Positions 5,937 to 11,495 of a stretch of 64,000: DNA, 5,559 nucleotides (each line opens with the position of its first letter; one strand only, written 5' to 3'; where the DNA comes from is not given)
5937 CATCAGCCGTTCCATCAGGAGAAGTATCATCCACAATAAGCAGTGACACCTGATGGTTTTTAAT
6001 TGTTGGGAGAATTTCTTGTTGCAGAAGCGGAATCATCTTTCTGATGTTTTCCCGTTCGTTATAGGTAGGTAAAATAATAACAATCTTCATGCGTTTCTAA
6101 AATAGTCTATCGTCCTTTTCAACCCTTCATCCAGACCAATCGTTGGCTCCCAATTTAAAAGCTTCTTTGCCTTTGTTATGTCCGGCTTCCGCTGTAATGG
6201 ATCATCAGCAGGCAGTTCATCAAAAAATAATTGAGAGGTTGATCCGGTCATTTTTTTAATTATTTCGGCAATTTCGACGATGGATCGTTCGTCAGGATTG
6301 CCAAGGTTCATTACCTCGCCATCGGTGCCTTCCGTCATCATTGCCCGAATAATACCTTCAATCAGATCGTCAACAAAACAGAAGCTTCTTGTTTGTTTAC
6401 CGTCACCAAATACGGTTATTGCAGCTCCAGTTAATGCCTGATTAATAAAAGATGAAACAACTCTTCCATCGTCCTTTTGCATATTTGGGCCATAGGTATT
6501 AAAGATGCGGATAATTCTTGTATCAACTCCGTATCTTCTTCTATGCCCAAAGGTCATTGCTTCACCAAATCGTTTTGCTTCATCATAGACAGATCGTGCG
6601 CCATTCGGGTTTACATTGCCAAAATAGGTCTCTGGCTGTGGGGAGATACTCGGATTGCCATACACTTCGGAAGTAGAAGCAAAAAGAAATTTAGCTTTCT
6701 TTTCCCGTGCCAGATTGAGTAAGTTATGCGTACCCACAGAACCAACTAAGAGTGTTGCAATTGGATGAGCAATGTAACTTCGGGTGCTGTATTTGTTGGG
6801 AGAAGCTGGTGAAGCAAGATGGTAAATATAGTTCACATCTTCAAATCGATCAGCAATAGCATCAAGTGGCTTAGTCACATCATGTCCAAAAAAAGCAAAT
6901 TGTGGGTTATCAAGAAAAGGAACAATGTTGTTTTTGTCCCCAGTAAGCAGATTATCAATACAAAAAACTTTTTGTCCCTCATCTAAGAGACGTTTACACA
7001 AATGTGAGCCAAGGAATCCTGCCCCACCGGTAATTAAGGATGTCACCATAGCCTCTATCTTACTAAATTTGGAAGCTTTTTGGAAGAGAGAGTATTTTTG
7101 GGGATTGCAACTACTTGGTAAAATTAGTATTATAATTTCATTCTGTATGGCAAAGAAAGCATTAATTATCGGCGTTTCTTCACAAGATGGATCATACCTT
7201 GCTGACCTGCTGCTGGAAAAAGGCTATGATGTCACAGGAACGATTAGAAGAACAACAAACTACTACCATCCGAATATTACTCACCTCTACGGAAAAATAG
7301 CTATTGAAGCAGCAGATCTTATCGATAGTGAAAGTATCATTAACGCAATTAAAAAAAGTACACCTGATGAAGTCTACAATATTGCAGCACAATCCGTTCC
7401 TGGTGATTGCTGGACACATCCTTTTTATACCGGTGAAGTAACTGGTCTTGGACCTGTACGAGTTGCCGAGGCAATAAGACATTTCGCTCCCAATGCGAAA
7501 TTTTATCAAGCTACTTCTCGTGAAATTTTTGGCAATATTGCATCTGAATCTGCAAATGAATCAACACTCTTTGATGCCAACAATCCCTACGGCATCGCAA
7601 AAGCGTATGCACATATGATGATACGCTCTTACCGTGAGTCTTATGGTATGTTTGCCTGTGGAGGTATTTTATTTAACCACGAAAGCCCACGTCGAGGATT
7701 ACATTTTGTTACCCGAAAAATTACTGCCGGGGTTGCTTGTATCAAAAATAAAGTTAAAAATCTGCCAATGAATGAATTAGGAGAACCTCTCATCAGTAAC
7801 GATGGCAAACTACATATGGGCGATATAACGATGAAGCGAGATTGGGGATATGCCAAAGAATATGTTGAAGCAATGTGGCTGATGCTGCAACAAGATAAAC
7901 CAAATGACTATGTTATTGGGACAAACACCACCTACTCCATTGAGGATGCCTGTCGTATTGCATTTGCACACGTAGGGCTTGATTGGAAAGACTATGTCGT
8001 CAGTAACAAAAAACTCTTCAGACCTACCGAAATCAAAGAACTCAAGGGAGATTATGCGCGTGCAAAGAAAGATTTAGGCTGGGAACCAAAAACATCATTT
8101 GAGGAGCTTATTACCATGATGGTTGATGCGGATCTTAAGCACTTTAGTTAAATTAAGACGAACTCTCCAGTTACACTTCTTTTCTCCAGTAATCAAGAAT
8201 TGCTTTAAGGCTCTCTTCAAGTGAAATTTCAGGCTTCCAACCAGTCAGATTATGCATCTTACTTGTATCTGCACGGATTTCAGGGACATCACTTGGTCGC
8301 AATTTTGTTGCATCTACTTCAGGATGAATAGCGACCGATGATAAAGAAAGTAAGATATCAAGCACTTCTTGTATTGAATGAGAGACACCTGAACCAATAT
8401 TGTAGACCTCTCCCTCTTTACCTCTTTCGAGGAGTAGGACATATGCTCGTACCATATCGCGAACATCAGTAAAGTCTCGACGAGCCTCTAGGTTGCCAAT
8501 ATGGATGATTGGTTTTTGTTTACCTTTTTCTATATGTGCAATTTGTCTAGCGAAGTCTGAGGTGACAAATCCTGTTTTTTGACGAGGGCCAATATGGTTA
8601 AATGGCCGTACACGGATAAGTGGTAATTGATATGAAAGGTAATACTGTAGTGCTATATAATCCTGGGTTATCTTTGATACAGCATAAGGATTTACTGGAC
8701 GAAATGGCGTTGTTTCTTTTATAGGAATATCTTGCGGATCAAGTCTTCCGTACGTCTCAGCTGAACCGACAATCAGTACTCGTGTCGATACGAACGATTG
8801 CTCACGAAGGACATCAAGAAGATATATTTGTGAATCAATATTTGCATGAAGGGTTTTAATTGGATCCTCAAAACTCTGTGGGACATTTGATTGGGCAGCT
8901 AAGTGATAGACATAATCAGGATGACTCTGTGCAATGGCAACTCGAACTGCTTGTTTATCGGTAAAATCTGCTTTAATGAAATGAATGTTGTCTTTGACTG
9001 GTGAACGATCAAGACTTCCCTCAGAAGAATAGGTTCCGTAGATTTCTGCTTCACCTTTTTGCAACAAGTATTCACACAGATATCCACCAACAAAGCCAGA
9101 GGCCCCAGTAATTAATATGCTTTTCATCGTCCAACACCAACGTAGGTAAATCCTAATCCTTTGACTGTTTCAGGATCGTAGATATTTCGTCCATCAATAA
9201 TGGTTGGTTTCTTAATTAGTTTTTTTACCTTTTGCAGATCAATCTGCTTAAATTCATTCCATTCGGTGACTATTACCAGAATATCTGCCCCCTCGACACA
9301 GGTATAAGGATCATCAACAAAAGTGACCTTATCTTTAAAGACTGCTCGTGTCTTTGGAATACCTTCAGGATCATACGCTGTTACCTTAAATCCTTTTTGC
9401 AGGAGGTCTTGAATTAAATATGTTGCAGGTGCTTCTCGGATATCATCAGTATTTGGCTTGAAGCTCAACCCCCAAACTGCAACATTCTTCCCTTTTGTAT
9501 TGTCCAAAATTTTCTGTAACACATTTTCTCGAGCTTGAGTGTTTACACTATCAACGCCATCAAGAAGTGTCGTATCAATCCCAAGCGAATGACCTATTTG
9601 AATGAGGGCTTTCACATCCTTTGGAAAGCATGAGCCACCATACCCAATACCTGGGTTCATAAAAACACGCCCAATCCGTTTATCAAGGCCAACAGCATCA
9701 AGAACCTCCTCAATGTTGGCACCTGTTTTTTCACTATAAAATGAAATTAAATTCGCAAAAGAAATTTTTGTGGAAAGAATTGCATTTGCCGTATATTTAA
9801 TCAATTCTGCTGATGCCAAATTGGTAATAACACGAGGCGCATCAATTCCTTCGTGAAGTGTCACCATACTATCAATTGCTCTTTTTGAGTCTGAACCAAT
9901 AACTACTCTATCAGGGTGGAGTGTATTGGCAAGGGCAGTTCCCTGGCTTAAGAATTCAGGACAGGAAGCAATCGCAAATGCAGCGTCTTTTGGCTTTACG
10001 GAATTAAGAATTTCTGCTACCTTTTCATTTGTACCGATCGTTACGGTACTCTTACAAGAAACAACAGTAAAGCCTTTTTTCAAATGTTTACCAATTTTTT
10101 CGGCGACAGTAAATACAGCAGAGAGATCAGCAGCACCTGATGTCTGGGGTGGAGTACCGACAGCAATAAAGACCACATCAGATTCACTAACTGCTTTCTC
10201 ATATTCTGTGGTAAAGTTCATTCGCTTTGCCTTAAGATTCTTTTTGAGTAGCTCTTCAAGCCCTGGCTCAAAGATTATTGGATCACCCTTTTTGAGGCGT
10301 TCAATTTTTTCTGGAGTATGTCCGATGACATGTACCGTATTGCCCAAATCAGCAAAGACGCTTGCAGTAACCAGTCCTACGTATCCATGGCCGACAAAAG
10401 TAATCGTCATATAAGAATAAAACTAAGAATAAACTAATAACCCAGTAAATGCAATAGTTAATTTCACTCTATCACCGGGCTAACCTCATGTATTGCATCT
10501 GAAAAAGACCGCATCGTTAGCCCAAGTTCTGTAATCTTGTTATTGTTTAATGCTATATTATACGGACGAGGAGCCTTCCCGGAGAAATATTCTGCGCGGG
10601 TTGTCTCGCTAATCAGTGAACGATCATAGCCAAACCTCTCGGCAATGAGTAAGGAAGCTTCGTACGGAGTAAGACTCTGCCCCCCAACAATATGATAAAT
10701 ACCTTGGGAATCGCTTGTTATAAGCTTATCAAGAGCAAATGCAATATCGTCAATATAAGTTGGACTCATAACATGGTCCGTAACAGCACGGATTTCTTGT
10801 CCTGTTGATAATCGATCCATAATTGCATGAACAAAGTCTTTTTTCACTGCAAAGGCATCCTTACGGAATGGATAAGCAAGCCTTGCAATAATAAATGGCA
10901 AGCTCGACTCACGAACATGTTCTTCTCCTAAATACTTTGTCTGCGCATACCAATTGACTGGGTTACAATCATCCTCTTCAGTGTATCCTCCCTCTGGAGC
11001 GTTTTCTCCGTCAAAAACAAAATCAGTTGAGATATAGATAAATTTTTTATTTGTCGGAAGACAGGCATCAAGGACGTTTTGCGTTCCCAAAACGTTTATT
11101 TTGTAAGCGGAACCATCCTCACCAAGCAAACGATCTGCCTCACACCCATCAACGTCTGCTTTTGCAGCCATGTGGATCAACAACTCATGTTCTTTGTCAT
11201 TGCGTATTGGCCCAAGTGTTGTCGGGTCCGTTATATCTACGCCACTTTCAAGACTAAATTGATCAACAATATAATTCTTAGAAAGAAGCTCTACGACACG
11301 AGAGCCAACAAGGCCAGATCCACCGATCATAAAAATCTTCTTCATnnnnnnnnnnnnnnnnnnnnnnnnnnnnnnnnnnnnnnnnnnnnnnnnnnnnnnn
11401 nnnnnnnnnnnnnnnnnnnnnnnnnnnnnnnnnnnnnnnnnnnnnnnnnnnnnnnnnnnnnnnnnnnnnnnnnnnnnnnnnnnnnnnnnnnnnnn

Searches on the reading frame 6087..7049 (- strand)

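Call 72: search_protein_families(library=pfam, proteins=[window:6087-7049:-], max_evalue=0.0001)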
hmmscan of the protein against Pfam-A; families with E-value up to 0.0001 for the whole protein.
window:6087-7049:- (320 aa): 6 families
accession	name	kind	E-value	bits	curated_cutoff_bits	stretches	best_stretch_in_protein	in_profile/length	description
PF01370.27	Epimerase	-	3.9e-49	167.7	20.9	1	5-250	2-240/240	NAD dependent epimerase/dehydratase family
PF16363.11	GDP_Man_Dehyd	-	3.4e-48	165.2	27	1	5-313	1-332/332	GDP-mannose 4,6 dehydratase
PF01073.25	3Beta_HSD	-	5.6e-10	39.1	22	1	5-238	1-230/280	3-beta hydroxysteroid dehydrogenase/isomerase family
PF07993.18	NAD_binding_4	-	4.8e-09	36.2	20.1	0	102-225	111-250/258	Male sterility protein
PF02719.21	Polysacc_synt_2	-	5e-06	26.4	20.2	0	153-272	136-251/293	Polysaccharide biosynthesis protein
PF04321.23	RmlD_sub_bind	-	1.1e-05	25.1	27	1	5-272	4-235/287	RmlD substrate binding domain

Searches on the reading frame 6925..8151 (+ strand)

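Call 72: search_protein_families(library=pfam, proteins=[window:6925-8151:+], max_evalue=0.0001)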
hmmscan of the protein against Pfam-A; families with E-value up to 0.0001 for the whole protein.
window:6925-8151:+ (408 aa): 3 families
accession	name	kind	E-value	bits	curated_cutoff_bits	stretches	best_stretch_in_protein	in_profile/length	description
PF16363.11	GDP_Man_Dehyd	-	2.7e-100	336.5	27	1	80-399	1-332/332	GDP-mannose 4,6 dehydratase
PF01370.27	Epimerase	-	1.3e-53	182.3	20.9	1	79-332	1-240/240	NAD dependent epimerase/dehydratase family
PF04321.23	RmlD_sub_bind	-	6e-05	22.7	27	1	78-239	2-142/287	RmlD substrate binding domain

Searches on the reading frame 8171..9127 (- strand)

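Call 72: search_protein_families(library=pfam, proteins=[window:8171-9127:-], max_evalue=0.0001)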
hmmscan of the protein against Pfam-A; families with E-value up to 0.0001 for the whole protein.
window:8171-9127:- (318 aa): 6 families
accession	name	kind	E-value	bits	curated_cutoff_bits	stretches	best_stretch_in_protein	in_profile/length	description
PF16363.11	GDP_Man_Dehyd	-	2.4e-78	264.4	27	1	5-308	1-330/332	GDP-mannose 4,6 dehydratase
PF01370.27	Epimerase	-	8.1e-65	219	20.9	1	4-245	1-240/240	NAD dependent epimerase/dehydratase family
PF02719.21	Polysacc_synt_2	-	1e-11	45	20.2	1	4-109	1-117/293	Polysaccharide biosynthesis protein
PF04321.23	RmlD_sub_bind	-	3.5e-07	30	27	1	3-153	2-130/287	RmlD substrate binding domain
PF07993.18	NAD_binding_4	-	1.1e-06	28.5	20.1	0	45-192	60-220/258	Male sterility protein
PF01073.25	3Beta_HSD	-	5.1e-06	26.1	22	1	5-88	1-85/280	3-beta hydroxysteroid dehydrogenase/isomerase family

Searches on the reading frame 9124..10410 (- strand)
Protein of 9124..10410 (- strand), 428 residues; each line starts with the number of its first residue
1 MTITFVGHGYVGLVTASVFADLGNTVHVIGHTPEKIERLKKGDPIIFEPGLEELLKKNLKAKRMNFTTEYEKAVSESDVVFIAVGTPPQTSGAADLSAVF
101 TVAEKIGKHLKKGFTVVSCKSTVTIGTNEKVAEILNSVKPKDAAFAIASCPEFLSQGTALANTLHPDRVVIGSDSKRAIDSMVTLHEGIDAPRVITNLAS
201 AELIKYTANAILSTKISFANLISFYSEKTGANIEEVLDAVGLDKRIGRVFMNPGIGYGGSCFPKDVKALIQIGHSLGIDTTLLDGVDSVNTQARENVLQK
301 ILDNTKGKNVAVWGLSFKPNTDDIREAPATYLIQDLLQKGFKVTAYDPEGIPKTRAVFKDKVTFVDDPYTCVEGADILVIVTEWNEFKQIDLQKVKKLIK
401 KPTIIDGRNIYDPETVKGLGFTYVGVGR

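Call 72: search_protein_families(library=pfam, proteins=[window:9124-10410:-], max_evalue=0.0001)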
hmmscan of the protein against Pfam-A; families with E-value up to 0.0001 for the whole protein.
window:9124-10410:- (428 aa): 7 families
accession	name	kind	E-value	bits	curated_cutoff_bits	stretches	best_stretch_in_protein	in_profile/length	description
PF03721.20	UDPG_MGDP_dh_N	-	3e-56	190.4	27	1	1-181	1-183/187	UDP-glucose/GDP-mannose dehydrogenase family, NAD binding domain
PF03720.21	UDPG_MGDP_dh_C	-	4.1e-37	127.1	30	1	311-413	1-103/103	UDP-glucose/GDP-mannose dehydrogenase family, UDP binding domain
PF00984.24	UDPG_MGDP_dh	-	2.4e-32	111.3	25.4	1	200-291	2-93/94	UDP-glucose/GDP-mannose dehydrogenase family, central domain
PF01210.29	NAD_Gly3P_dh_N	-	2.7e-09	37.7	23.1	1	3-151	2-134/158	NAD-dependent glycerol-3-phosphate dehydrogenase N-terminus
PF03446.21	NAD_binding_2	-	5.9e-09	36.6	21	0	2-135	1-107/161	NAD binding domain of 6-phosphogluconate dehydrogenase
PF03807.23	F420_oxidored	-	2.2e-07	31.8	21.6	0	2-85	1-68/94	NADP oxidoreductase coenzyme F420-dependent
PF02737.24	3HCDH_N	-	5.4e-05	23.6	22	0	2-84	1-86/180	3-hydroxyacyl-CoA dehydrogenase, NAD binding domain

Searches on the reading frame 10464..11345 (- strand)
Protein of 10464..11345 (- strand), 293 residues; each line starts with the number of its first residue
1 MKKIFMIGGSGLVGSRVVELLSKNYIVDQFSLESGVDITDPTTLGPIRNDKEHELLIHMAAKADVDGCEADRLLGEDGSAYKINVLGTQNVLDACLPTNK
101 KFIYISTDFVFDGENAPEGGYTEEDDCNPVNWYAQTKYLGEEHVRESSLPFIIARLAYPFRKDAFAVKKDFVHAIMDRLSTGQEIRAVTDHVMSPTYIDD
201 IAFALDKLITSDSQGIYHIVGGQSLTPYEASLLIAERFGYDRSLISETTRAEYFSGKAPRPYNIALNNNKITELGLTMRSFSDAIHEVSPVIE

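Call 72: search_protein_families(library=pfam, proteins=[window:10464-11345:-], max_evalue=0.0001)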
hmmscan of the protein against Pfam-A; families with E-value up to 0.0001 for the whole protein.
window:10464-11345:- (293 aa): 6 families
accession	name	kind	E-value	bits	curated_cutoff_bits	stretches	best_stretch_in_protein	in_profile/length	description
PF04321.23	RmlD_sub_bind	-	5.9e-54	183.5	27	1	3-288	2-281/287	RmlD substrate binding domain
PF01370.27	Epimerase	-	6.8e-18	65.4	20.9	1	4-217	1-237/240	NAD dependent epimerase/dehydratase family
PF01073.25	3Beta_HSD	-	6.2e-11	42.3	22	1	36-147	52-160/280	3-beta hydroxysteroid dehydrogenase/isomerase family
PF16363.11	GDP_Man_Dehyd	-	3.7e-09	36.9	27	1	36-146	59-166/332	GDP-mannose 4,6 dehydratase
PF07993.18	NAD_binding_4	-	9.6e-09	35.2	20.1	1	79-157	107-205/258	Male sterility protein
PF02719.21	Polysacc_synt_2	-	6.3e-06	26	20.2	1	37-109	62-130/293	Polysaccharide biosynthesis protein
